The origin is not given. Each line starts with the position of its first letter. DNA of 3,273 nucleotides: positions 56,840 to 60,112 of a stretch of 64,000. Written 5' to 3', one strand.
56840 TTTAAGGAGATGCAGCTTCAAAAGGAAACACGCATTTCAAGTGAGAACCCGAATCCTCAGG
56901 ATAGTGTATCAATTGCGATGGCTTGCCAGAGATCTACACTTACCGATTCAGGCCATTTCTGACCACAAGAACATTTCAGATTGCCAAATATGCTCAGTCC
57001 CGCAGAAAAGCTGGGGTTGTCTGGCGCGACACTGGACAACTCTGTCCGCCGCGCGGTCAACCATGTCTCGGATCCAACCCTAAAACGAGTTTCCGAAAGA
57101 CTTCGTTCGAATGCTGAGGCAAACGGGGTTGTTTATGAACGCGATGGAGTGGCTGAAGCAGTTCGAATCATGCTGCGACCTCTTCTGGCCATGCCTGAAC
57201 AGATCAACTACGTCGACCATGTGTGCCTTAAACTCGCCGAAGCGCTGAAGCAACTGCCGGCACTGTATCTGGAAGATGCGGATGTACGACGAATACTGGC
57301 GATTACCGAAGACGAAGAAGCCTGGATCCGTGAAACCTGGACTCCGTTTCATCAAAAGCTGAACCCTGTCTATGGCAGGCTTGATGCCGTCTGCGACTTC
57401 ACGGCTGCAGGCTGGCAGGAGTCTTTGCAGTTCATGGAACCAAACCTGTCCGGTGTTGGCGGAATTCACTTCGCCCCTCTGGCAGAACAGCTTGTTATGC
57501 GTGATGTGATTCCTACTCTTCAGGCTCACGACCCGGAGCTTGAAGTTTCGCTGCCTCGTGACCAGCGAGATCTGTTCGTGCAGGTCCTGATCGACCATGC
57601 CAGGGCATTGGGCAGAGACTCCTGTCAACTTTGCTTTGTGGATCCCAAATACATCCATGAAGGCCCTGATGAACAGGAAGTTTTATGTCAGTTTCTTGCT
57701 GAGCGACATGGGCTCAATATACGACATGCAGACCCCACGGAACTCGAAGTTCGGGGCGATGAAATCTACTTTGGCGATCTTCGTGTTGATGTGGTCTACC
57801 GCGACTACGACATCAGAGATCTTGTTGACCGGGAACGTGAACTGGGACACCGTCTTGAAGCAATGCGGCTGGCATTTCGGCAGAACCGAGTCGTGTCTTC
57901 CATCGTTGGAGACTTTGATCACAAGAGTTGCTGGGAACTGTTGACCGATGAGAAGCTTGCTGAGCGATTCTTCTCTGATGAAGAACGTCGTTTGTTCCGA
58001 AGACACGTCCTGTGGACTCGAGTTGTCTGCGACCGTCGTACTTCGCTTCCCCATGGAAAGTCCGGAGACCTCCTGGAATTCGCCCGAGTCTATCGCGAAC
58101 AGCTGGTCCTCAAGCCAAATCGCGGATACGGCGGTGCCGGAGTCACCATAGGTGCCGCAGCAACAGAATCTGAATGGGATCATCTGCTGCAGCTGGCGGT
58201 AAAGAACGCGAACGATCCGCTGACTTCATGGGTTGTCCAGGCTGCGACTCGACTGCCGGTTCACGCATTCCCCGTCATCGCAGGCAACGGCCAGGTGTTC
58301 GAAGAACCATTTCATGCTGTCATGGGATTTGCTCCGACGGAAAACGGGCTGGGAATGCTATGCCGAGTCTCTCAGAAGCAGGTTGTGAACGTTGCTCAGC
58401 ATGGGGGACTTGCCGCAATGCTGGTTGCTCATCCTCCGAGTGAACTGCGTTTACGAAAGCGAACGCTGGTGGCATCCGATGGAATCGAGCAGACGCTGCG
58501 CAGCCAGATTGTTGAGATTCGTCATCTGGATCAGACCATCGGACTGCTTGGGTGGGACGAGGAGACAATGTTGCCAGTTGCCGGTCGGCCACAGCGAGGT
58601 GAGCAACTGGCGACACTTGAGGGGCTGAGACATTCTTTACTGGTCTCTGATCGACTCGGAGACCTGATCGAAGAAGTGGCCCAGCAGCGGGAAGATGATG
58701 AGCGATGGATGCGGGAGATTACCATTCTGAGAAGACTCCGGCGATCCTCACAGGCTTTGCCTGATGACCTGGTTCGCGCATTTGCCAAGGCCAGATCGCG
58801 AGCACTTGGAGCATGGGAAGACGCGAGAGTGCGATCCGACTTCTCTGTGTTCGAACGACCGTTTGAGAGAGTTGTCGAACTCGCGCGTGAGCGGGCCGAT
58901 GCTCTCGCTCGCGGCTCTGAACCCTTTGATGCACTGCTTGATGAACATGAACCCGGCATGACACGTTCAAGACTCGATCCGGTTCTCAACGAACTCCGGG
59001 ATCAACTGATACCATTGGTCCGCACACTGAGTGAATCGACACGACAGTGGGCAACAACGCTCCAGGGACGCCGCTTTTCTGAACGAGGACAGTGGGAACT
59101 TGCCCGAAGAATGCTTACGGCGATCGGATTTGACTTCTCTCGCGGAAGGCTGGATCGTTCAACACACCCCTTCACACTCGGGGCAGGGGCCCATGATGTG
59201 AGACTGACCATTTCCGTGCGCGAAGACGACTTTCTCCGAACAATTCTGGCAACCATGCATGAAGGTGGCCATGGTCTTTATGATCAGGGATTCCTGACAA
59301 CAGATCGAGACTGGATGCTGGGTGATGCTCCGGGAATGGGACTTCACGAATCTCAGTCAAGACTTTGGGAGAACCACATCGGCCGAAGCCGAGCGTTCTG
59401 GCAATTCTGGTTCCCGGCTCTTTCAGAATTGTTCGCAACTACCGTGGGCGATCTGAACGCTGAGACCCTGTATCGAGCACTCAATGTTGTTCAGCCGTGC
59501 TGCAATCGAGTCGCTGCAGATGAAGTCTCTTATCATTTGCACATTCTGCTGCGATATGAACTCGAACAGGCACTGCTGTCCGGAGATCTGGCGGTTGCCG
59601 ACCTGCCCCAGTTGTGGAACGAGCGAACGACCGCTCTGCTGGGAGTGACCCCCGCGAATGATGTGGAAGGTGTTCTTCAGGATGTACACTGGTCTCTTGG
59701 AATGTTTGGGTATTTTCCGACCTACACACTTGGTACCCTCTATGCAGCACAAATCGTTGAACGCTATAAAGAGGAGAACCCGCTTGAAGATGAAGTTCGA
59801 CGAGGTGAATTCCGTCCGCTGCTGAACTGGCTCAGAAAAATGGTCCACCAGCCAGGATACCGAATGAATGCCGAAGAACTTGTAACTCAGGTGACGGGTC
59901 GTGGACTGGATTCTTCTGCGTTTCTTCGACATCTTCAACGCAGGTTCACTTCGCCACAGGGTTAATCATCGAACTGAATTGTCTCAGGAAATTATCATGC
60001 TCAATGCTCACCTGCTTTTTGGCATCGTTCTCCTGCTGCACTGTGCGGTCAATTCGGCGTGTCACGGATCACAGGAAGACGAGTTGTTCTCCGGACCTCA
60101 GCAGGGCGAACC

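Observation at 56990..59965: Single-polypeptide fusion of a circularly-permuted ATP-grasp ligase-like domain with an M32 carboxypeptidase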

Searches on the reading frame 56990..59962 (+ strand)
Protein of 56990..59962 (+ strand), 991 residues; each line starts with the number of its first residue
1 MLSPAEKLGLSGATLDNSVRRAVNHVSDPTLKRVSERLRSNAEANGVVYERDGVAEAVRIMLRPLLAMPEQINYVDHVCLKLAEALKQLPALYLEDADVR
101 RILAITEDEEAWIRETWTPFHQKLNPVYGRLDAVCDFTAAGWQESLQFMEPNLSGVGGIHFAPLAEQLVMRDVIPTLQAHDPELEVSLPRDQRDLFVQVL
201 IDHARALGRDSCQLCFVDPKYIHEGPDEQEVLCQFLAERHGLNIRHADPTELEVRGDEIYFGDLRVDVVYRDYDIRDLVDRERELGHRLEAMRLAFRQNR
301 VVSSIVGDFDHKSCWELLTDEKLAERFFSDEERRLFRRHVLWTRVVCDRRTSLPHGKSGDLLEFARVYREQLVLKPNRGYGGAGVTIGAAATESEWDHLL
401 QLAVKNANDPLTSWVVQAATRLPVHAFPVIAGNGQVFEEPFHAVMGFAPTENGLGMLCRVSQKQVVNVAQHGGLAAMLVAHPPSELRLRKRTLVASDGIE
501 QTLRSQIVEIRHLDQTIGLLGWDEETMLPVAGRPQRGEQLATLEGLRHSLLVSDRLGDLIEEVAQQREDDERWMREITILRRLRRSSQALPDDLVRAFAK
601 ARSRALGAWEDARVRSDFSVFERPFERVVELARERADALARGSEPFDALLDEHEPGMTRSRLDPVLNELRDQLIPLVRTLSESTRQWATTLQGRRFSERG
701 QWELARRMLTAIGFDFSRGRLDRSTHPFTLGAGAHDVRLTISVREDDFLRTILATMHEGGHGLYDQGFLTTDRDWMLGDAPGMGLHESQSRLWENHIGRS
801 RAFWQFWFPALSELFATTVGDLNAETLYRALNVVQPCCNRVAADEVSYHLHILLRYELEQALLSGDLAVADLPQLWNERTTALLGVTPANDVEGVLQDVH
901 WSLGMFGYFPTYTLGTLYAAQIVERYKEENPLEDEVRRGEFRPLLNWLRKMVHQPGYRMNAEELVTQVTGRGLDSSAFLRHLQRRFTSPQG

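Call 3: search_protein_families(library=pfam, proteins=[window:56990-59962:+], max_evalue=0.1)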
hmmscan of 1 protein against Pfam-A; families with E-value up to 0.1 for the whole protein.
window:56990-59962:+ (991 aa): 3 families
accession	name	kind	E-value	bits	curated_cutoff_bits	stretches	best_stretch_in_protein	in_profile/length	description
PF02074.21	Peptidase_M32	-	2.2e-162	541.6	25.1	1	503-986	2-489/489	Carboxypeptidase Taq (M32) metallopeptidase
PF04174.18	CP_ATPgrasp_1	-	0.019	14.4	23.1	0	370-416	289-331/332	A circularly permuted ATPgrasp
PF14403.11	CP_ATPgrasp_2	-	0.066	12.6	32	0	370-421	289-336/374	Circularly permuted ATP-grasp type 2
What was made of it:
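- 58496..59962 (+): Residues 503-991: complete M32 (carboxypeptidase Taq family) domain. Pfam PF02074 at E = 2.2e-162, full length (call 3).
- On Peptidase M32 (carboxypeptidase Taq family): 541.6 bits against a cut-off of 25.1; profile positions 2-489 of 489 (call 3).
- On Tubulin-tyrosine-ligase-type protein-tail ligases: No Pfam TTL hit (call 3).
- Checked: Pfam finds Peptidase_M32 at residues 503-986, covering profile positions 2-489 of 489, with E = 2.2e-162 (call 3).
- The N-terminal half is too divergent to pass any Pfam threshold (call 3).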

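Call 4: search_protein_families(library=ncbifam, proteins=[window:56990-59962:+], max_evalue=0.1)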
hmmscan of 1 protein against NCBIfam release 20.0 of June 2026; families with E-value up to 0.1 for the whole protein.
window:56990-59962:+ (991 aa): 0 families
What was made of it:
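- Tried and rejected: NCBIfam scan of the full protein gave no hit (call 4).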

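Call 9: find_related_loci(query=window:56990-59962:+, collection=genome_contigs, flank=10000)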
Query window:56990-59962:+ (991 aa) in genome_contigs; peptide patterns used: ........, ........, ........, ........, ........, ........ (x = any residue, [..] = any of these).
597 stretches matched a pattern; 572 encode a relative of the query (tblastn E <= 1e-3); the best 80 are kept; 80 distinct loci.
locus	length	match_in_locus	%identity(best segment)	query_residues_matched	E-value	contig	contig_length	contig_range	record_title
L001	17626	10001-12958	81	1-986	0e+0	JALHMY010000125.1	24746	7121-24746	MAG: Fuerstiella sp. isolate Bin_49_1 c_000000008627, whole genome shotgun sequence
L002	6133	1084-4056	78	1-990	0e+0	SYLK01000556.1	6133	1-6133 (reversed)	MAG: Planctomyces sp. isolate F1-80-MAGs062 F1-80__c475063, whole genome shotgun sequence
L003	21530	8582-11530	66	1-983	0e+0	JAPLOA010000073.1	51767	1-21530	MAG: Planctomycetales bacterium isolate LacPavin_0920_WC12_MAG_54_15 LacPavin_0920_WC12_scaffold_124824, whole genome sh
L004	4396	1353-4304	66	1-984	0e+0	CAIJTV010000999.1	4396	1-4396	MAG: uncultured Planctomycetaceae bacterium isolate Erken-D7_bin-0123 genome assembly, contig: bin-0123:0999/1437, whole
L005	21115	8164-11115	66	1-984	0e+0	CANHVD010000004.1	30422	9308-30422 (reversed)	MAG: Planctomycetaceae bacterium isolate RE-26jul17-197 genome assembly, contig: RE-26jul17-C1770, whole genome shotgun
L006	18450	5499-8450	66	1-984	0e+0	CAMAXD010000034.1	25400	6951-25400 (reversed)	MAG: Candidatus Kuenenia stuttgartiensis isolate ME-08apr19-56 genome assembly, contig: ME-08apr19-C4070, whole genome s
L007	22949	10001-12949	66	1-983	0e+0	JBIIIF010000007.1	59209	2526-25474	MAG: Planctomycetaceae bacterium isolate ME2001-08-28pf_3300042879_group1_bin45 Rohwer_bin1750_scaffold_180_c1, whole ge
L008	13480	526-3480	66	1-985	0e+0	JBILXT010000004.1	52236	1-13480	MAG: Planctomycetaceae bacterium isolate ME2018-11-08GD_3300034116_group8_bin32 Rohwer_bin1758_scaffold_192_c1, whole ge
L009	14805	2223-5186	66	1-988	0e+0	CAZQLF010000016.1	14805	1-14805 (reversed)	MAG TPA_asm: uncultured Rhodospirillaceae bacterium isolate binchicken_co185_1 genome assembly, contig: NODE_6018_length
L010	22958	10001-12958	67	1-986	0e+0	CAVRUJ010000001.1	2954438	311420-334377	MAG: uncultured Alphaproteobacteria bacterium isolate MFD02248.bin.1.22 genome assembly, contig: contig_4831, whole geno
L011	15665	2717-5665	68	1-983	0e+0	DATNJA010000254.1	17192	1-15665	MAG TPA_asm: Candidatus Udaeobacter sp. isolate SMAG_U11387 k141_940427, whole genome shotgun sequence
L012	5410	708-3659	66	1-984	0e+0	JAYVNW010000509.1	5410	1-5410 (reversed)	MAG: Candidatus Kuenenia sp. isolate GL65_UP_concoct_192_sub GL65_UP_concoct_192_sub_508, whole genome shotgun sequence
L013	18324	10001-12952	66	1-984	0e+0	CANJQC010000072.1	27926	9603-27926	MAG: Planctomycetaceae bacterium isolate RH-23may17-685 genome assembly, contig: RH-23may17-C12074, whole genome shotgun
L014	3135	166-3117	67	1-984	0e+0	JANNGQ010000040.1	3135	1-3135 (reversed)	MAG: Planctomycetota bacterium isolate SOY_6_C_metabat_405_sub SOY_6_C_k141_405820, whole genome shotgun sequence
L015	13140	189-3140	66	1-984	0e+0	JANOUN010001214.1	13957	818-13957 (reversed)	MAG: Planctomycetota bacterium isolate VAR_39_metabat_103_sub VAR_39_k141_702454, whole genome shotgun sequence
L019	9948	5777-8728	65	1-984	0e+0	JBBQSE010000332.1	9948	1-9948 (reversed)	MAG: Planctomycetales bacterium isolate Co_metawrap_1732 Cmw_1732_k141_15393311_length_9948_cov_12.0000, whole genome sh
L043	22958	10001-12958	60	1-986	0e+0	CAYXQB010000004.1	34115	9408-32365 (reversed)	MAG TPA_asm: uncultured Flavobacteriaceae bacterium isolate SRP150892_co2_40 genome assembly, contig: NODE_1571_length_3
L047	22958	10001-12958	59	1-986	0e+0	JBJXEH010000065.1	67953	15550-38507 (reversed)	MAG: Micropepsaceae bacterium isolate P.bin.180 k127_4297423, whole genome shotgun sequence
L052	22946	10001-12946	58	1-986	0e+0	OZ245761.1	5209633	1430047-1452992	MAG: Micropepsaceae bacterium isolate e7f57dc3-0177-448b-864b-a3f88f5d25ea genome assembly, chromosome: 1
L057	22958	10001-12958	59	1-986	0e+0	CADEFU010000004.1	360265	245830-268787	MAG: uncultured Alphaproteobacteria bacterium isolate Alphaproteobacteria sp. RBC032 genome assembly, contig: MAG032_4,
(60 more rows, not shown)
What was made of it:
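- Checked: A 2.97-kb open frame with full-length orthologues in dozens of other genomes (call 9) is far beyond chance.
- They are labelled as at least six phyla (call 9).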

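Call 79: predict_structure(alignment_id=A5)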
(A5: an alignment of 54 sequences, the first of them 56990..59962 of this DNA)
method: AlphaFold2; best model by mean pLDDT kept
length: 991 residues; sequences in the alignment: 54
mean_pLDDT: 72.3   pTM: 0.54
mean pLDDT of the five models: 72.3, 71.4, 70.5, 70.6, 70.3
residues with pLDDT >= 90: 404; 70-90: 203; 50-70: 102; < 50: 282
segments of 3 or more residues with pLDDT < 50: 487-495, 522-526, 665-667, 676-678, 680-702, 719-745, 747-850, 892-928, 930-945, 948-968, 970-991
pLDDT, mean of each block of 10 residues (from residue 1): 54 85 89 94 90 88 94 96 94 94 94 90 86 92 93 88 96 92 92 96 94 91 78 94 94 97 96 90 94 94 87 95 95 96 96 92 97 92 88 97 95 95 92 88 95 95 70 91 58 54 92 83 51 79 90 87 88 90 89 91 81 72 79 83 69 70 50 48 43 41 53 51 37 31 44 39 29 31 31 30 36 33 33 29 36 54 61 66 53 44 31 42 45 40 47 39 46 44 41 29
secondary structure, 60 per line:
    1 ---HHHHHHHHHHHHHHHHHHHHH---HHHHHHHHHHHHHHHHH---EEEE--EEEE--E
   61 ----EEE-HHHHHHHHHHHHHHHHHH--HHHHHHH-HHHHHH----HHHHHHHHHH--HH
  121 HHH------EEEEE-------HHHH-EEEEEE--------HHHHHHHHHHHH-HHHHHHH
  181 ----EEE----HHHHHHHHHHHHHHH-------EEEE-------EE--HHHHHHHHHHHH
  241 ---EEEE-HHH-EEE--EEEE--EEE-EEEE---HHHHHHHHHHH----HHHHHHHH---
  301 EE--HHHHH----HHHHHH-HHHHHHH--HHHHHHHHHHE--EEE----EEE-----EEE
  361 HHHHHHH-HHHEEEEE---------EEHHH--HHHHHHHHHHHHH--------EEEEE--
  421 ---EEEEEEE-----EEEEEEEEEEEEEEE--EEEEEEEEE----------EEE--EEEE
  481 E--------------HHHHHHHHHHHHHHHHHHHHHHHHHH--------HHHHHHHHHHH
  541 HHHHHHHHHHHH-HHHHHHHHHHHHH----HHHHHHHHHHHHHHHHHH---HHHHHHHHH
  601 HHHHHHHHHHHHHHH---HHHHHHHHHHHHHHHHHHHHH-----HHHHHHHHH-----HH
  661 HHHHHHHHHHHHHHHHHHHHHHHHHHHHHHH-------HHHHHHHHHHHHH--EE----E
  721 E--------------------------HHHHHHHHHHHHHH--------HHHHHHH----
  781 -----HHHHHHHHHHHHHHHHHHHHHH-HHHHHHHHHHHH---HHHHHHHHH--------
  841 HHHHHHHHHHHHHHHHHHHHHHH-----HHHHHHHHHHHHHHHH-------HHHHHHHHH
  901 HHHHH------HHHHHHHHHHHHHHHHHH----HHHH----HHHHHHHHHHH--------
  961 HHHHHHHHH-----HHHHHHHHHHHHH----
elements in order (helices of 4 or more, strands of 3 or more residues): H4-24 H28-44 E48-51 E54-57 E65-67 H69-86 H89-95 H97-102 H107-116 H119-123 E130-134 H142-145 E147-152 H161-172 H174-180 E185-187 H192-206 E214-217 H229-240 E244-247 E253-255 E258-261 E264-266 E268-271 H275-285 H290-297 H305-309 H314-319 H321-327 H330-339 E343-345 E350-352 E358-360 H361-367 E372-376 H393-405 E414-418 E424-430 E436-450 E453-461 E472-474 E477-481 H496-521 H530-552 H554-566 H571-588 H592-615 H619-639 H645-653 H659-691 H699-711 H748-761 H770-776 H786-807 H809-820 H824-832 H841-863 H869-884 H892-905 H912-929 H934-937 H942-952 H961-969 H975-987
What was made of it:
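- The full-length model was too poor to show whether the two active sites communicate: pTM 0.54, and much of residues 665-991 below pLDDT 50 (call 79).
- Tried and rejected: The allowed alignment (A5) covered the C-terminal part of the M32 half thinly and gave pTM 0.54, with much of residues 665-991 below pLDDT 50 (call 79).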

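Call 85: search_protein_families(library=pfam, proteins=[L019:3453-5624:+, L057:6590-8095:-, L047:8752-9834:-, L005:11278-12072:+, L006:3584-5494:+, L003:12523-15768:-, L052:15184-16518:-, L057:14315-15646:+, L043:12965-15157:+, L043:8088-8783:-], max_evalue=0.0001)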
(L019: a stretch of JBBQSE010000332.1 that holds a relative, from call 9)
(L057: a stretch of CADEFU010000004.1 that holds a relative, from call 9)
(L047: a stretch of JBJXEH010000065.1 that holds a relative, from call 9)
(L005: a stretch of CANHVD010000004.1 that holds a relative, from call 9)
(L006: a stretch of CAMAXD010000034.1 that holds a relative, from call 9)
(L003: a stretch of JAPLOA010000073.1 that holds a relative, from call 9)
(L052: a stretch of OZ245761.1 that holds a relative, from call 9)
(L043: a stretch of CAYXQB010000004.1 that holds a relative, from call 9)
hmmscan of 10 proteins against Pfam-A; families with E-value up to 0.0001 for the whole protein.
L019:3453-5624:+ (724 aa): 11 families
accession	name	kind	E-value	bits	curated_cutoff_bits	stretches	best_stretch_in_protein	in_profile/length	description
PF00072.30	Response_reg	-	1.3e-22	80.5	30.2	1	580-692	1-111/111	Response regulator receiver domain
PF02518.31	HATPase_c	-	2.4e-21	76.7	26.4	1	434-556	2-109/111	Histidine kinase-, DNA gyrase B-, and HSP90-like ATPase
PF13426.13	PAS_9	-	6.9e-20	71.7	27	1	202-303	2-103/103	PAS domain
PF00989.32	PAS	-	4.6e-18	65.7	22.6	1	191-301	1-113/113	PAS fold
PF08448.16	PAS_4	-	1.2e-13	51.7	23.1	1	198-306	2-110/110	PAS fold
PF08447.18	PAS_3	-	4.6e-11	43.3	25.6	1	214-290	2-81/89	PAS fold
PF13188.13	PAS_8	-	7e-10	38.9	21.8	1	191-238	1-48/65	PAS domain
PF01590.32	GAF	-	3.3e-08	34.6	22.4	1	38-170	3-133/133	GAF domain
PF00512.31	HisKA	-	1.3e-06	28.8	26.9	1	330-387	5-61/66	His Kinase A (phospho-acceptor) domain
PF12860.13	PAS_7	-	3.5e-05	24.4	27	0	198-308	2-114/115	PAS fold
PF13596.12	PAS_10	-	7.4e-05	23.8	22.1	0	200-302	8-106/106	PAS domain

L057:6590-8095:- (502 aa): 2 families
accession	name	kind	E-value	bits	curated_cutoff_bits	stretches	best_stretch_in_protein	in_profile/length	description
PF03023.19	MurJ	-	6.9e-98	328.6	27.4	1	26-461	1-433/451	Lipid II flippase MurJ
PF01554.23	MatE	-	8.9e-09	35.7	24.9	1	231-393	1-158/161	MatE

L047:8752-9834:- (361 aa): 2 families
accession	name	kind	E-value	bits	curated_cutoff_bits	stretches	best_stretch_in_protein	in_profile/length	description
PF01731.26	Arylesterase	-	5.6e-18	65.4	21.3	1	167-249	1-83/86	Arylesterase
PF08450.18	SGL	-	5.1e-08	33.3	26.3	1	137-263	57-177/246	SMP-30/Gluconolactonase/LRE-like region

L005:11278-12072:+ (265 aa): 3 families
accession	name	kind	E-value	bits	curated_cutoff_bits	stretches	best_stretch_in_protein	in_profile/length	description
PF13561.12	adh_short_C2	-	9.4e-59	199.3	27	1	25-253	3-235/236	Enoyl-(Acyl carrier protein) reductase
PF00106.31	adh_short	-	3.9e-46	157.4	26.6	1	17-204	1-192/195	short chain dehydrogenase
PF01370.27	Epimerase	-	4e-06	26.8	20.9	1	19-96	1-74/240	NAD dependent epimerase/dehydratase family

L006:3584-5494:+ (637 aa): 3 families
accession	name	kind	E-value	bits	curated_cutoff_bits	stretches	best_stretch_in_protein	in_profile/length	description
PF00183.23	HSP90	-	1.6e-102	344.6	24.4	1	215-629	77-486/518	Hsp90 protein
PF13589.12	HATPase_c_3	-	3.6e-10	40.5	25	1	33-184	5-125/137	Histidine kinase-, DNA gyrase B-, and HSP90-like ATPase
PF02518.31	HATPase_c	-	1.7e-06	28.9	26.4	1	32-186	3-108/111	Histidine kinase-, DNA gyrase B-, and HSP90-like ATPase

L003:12523-15768:- (1082 aa): 25 families
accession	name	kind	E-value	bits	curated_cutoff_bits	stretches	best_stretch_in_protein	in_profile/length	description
PF00515.34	TPR_1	-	8e-85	276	27.8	5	942-974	2-34/34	Tetratricopeptide repeat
PF07719.23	TPR_2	-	6.6e-80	257.2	27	3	942-973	2-33/34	Tetratricopeptide repeat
PF13371.12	TPR_9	-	6.1e-59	196.4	35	4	222-272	7-57/73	Tetratricopeptide repeat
PF13432.12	TPR_16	-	7.4e-59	196.1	32.7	5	775-838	1-64/65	Tetratricopeptide repeat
PF13181.12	TPR_8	-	3.7e-57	186.1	25.7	1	942-972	2-32/34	Tetratricopeptide repeat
PF13414.12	TPR_11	-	4.4e-56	186.7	26.8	3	914-955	1-42/42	TPR repeat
PF14559.12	TPR_19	-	5.3e-49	164.9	25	0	547-606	6-64/68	Tetratricopeptide repeat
PF13431.12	TPR_17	-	1.1e-46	153.6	24.4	1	931-962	3-34/34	Tetratricopeptide repeat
PF13428.12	TPR_14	-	3.3e-36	120.4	23.5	0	942-982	2-42/44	Tetratricopeptide repeat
PF12895.13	ANAPC3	-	1.1e-25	90.2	27.2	0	661-726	14-79/82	Anaphase-promoting complex, cyclosome, subunit 3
PF13424.12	TPR_12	-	2.7e-23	82.4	30.1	1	907-970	3-74/77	Tetratricopeptide repeat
PF13174.12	TPR_6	-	5e-21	74.3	26.3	0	145-175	2-32/33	Tetratricopeptide repeat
PF23914.1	TPR_CcmH_CycH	-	5.3e-21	75.5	42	0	952-1048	61-154/158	Cytochrome c-type biogenesis protein H TPR domain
PF25064.1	ARM_TT21_5th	-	2.5e-13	50.8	27.8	0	771-865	1-98/117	TT21 fifth ARM repeats domain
PF25062.1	ARM_TT21_N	-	8.2e-12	45.8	40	0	800-978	22-205/222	Tetratricopeptide repeat protein 21 N-terminal ARM repeat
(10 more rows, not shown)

L052:15184-16518:- (445 aa): 2 families
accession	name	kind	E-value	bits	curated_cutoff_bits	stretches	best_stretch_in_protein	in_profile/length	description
PF13347.12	MFS_2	-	1.1e-85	288.3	27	1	13-431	2-426/427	MFS/sugar transport protein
PF07690.21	MFS_1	-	2.4e-23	83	33.4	2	28-371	16-344/347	Major Facilitator Superfamily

L057:14315-15646:+ (444 aa): 3 families
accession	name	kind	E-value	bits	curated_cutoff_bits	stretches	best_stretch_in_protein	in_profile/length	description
PF01593.30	Amino_oxidase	-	2.5e-24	86.8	19.8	1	23-297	1-282/443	Flavin containing amine oxidoreductase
PF13450.12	NAD_binding_8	-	4.7e-18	65.7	21.9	1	18-87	1-68/68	NAD(P)-binding Rossmann-like domain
PF01266.30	DAO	-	3.1e-10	40.6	27.9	1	16-51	2-39/353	FAD dependent oxidoreductase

L043:12965-15157:+ (731 aa): 2 families
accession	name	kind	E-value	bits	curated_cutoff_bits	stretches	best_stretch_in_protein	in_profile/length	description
PF10459.15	Peptidase_S46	-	2.2e-218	727.8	22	1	45-728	1-697/698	Peptidase S46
PF13365.12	Trypsin_2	-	4.2e-05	24.8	27.6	0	656-680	120-144/144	Trypsin-like peptidase domain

L043:8088-8783:- (232 aa): 2 families
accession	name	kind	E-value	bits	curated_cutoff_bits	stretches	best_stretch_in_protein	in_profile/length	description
PF20408.4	Abhydrolase_11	-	3.8e-46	157.7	27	1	33-223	2-191/193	Alpha/beta hydrolase domain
PF12146.15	Hydrolase_4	-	5.8e-07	29.5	27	0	151-200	185-235/239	Serine aminopeptidase, S33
